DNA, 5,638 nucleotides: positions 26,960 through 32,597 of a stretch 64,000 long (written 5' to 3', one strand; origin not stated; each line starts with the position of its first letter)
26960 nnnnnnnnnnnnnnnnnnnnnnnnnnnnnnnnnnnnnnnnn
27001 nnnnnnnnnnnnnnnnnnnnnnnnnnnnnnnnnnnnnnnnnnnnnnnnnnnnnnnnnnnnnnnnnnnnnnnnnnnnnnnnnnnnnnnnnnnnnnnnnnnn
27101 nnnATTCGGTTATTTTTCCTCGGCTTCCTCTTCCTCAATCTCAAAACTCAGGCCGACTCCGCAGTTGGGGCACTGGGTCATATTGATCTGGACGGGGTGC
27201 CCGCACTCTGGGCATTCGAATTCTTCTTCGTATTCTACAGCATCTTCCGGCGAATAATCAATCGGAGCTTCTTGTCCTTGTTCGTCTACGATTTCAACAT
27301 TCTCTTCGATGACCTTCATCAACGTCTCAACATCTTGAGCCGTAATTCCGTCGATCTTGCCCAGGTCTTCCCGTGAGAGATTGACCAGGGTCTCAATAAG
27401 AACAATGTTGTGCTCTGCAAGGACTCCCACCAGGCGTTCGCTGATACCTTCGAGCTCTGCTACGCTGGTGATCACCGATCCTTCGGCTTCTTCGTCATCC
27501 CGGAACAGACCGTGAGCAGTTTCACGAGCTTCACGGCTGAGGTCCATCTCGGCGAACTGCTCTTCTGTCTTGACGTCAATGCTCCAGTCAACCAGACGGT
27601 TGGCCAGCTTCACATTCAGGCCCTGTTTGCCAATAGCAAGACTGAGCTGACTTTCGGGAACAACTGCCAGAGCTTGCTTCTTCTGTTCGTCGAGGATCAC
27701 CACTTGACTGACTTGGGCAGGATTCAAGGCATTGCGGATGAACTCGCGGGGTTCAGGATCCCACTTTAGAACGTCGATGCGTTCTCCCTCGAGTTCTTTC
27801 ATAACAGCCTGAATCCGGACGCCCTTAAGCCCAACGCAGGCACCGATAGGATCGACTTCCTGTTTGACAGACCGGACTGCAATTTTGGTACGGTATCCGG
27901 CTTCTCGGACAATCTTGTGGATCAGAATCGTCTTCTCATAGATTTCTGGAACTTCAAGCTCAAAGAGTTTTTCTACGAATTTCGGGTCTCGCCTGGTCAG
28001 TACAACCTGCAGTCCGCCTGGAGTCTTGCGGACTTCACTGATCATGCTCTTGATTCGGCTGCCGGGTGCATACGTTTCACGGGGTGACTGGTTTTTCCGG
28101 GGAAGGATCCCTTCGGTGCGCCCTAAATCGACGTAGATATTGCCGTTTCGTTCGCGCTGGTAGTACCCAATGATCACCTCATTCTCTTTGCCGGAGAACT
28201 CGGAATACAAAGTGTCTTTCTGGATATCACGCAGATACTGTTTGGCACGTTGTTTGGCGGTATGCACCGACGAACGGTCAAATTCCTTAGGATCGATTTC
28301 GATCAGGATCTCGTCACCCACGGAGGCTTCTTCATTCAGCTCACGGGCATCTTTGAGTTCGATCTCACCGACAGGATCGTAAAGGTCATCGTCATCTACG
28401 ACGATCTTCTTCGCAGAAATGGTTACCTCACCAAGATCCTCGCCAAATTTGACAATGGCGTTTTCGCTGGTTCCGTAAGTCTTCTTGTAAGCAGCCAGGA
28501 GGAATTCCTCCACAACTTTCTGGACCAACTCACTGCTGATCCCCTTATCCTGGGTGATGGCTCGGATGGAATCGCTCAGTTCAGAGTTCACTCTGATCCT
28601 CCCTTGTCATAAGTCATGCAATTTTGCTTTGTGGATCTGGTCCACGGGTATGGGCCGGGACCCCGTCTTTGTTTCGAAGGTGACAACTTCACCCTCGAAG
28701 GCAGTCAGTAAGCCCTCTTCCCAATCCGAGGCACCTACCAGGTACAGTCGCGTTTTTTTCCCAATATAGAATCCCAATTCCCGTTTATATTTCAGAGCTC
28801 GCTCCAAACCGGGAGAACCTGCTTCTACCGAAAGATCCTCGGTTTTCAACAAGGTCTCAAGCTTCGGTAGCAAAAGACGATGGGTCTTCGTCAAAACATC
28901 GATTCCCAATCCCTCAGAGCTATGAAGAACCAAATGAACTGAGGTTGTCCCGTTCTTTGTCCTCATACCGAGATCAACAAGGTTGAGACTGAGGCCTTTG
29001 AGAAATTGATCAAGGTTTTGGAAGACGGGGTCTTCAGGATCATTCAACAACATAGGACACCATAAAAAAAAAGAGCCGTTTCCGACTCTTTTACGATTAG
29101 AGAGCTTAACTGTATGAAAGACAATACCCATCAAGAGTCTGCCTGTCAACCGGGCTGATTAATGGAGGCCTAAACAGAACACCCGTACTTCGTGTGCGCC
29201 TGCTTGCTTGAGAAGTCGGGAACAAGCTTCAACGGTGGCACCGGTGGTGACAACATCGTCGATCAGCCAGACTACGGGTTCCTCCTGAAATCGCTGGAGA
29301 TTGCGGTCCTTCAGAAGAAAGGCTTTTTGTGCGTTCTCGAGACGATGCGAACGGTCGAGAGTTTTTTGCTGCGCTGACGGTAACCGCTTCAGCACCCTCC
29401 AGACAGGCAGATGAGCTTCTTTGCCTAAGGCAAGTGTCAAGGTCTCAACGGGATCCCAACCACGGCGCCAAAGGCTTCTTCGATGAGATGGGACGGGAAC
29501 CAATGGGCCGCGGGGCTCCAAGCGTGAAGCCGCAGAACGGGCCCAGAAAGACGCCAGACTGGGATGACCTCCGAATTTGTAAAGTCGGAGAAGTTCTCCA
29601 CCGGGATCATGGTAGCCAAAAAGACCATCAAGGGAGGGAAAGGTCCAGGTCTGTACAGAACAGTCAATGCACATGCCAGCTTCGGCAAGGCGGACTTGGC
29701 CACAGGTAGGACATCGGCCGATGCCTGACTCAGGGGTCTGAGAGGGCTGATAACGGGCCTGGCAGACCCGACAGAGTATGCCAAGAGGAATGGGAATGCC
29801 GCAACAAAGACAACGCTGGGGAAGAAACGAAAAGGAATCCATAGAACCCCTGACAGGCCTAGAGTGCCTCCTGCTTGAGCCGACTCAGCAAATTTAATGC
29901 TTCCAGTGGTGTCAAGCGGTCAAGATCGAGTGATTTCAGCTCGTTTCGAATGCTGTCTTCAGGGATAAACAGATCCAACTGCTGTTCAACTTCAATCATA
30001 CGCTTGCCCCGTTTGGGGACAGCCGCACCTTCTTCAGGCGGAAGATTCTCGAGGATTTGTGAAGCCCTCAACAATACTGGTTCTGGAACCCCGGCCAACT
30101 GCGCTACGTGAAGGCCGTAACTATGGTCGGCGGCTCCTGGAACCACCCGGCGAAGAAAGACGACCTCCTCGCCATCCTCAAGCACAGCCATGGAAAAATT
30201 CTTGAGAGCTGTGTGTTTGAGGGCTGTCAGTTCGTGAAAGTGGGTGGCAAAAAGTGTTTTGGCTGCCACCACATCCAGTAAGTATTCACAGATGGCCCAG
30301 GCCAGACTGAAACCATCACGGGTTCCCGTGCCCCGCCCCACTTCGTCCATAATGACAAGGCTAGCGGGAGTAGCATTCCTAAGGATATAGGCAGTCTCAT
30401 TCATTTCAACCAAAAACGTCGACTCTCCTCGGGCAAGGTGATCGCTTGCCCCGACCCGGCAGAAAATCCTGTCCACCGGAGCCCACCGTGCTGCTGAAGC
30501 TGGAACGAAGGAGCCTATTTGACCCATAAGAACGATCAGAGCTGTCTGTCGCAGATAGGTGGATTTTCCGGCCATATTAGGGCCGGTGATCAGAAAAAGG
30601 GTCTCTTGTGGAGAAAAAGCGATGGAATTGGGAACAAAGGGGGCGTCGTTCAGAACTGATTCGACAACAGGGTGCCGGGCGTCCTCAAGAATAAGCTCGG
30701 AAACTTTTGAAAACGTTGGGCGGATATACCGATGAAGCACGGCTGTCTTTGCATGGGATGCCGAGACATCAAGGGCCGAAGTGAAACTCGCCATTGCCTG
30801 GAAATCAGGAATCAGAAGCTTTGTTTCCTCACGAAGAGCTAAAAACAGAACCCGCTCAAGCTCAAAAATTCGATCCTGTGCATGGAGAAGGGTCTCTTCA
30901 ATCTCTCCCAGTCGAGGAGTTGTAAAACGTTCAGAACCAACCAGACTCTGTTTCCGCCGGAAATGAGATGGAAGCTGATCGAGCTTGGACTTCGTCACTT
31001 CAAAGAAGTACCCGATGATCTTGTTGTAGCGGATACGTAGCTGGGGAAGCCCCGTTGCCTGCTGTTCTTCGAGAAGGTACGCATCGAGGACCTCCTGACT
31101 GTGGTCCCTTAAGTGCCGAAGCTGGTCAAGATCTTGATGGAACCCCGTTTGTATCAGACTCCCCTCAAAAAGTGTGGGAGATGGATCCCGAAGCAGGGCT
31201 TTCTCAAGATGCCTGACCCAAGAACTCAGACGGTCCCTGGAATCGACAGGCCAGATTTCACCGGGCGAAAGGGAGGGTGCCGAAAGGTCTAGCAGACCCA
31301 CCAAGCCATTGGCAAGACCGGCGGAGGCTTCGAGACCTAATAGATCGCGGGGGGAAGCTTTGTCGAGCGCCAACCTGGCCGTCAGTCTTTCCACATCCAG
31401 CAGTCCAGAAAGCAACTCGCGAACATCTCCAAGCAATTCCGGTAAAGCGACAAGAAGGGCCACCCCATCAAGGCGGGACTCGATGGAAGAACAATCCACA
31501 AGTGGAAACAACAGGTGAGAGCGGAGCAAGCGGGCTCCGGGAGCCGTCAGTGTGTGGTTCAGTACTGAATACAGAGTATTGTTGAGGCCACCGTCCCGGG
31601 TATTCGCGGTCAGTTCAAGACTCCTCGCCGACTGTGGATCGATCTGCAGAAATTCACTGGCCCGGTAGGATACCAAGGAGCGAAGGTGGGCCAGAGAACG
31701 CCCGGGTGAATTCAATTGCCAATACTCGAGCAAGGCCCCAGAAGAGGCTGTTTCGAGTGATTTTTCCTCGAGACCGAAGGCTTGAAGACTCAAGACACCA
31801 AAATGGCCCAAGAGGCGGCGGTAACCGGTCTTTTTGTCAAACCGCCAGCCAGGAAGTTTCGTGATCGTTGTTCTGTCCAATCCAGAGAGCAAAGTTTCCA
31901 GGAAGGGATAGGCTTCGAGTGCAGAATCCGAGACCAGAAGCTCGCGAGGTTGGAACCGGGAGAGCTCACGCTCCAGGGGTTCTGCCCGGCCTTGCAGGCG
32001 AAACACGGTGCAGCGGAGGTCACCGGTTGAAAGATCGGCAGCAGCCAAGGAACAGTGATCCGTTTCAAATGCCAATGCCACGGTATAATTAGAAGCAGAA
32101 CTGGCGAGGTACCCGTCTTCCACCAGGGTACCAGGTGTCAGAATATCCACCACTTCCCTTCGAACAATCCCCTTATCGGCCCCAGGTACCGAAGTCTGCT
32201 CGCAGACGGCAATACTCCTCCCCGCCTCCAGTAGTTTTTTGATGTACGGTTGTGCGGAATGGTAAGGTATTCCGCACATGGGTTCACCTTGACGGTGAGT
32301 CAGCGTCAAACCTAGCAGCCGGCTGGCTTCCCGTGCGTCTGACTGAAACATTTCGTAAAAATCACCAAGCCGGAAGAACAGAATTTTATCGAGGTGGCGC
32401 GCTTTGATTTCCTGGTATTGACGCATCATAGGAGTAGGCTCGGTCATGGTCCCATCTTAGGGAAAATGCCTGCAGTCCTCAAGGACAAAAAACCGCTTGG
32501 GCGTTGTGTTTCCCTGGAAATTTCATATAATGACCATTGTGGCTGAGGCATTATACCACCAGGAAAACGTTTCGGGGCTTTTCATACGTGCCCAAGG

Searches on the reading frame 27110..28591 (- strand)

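Call 7: search_protein_families(library=pfam, proteins=[window:27110-28591:-])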
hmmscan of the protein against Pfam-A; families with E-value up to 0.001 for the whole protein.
window:27110-28591:- (493 aa): 6 families
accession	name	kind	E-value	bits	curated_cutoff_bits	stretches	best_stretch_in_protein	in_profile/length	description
PF08529.16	NusA_N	-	1.7e-28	99.7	23.8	1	4-126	1-119/119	NusA N-terminal domain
PF13184.12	KH_5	-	7.2e-27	93.8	27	1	231-299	1-69/69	NusA-like KH domain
PF13248.11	Zn_ribbon_3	-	2e-06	27.5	27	1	456-480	1-25/26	zinc-ribbon domain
PF00575.29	S1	-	0.00039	21.2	22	0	147-194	15-69/74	S1 RNA binding domain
PF07650.23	KH_2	-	0.00043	20.5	22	0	282-329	3-49/78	KH domain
PF14520.12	HHH_5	-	0.00085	20.2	27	0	378-426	5-53/57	Helix-hairpin-helix domain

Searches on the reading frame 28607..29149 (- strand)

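Call 7: search_protein_families(library=pfam, proteins=[window:28607-29149:-])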
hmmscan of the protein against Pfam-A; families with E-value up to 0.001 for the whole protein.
window:28607-29149:- (180 aa): 1 family
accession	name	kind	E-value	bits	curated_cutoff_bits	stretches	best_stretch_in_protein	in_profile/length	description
PF02576.22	RimP_N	-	0.0007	20.4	22.7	1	47-116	3-73/73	RimP N-terminal domain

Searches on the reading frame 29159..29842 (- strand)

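Call 7: search_protein_families(library=pfam, proteins=[window:29159-29842:-])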
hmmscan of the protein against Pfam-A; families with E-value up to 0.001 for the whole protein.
window:29159-29842:- (227 aa): 1 family
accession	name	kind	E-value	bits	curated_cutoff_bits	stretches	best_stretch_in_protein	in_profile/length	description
PF00156.33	Pribosyltran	-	7.6e-05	22.5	26.3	1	192-224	91-123/158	Phosphoribosyl transferase domain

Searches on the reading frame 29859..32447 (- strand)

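Call 7: search_protein_families(library=pfam, proteins=[window:29859-32447:-])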
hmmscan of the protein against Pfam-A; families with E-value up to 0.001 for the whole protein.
window:29859-32447:- (862 aa): 5 families
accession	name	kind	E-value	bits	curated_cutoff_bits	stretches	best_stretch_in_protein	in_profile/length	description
PF00488.27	MutS_V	-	2e-80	269.7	30.2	1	619-802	2-187/188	MutS domain V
PF01624.25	MutS_I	-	1e-38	132.4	20.6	1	5-111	1-112/113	MutS domain I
PF05192.23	MutS_III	-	2.5e-32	113.2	34.1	1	273-566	2-194/194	MutS domain III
PF05190.23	MutS_IV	-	7.6e-25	87.5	22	1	435-526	1-92/92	MutS family domain IV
PF05188.22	MutS_II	-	1.6e-17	64.6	25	1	120-254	1-131/133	MutS domain II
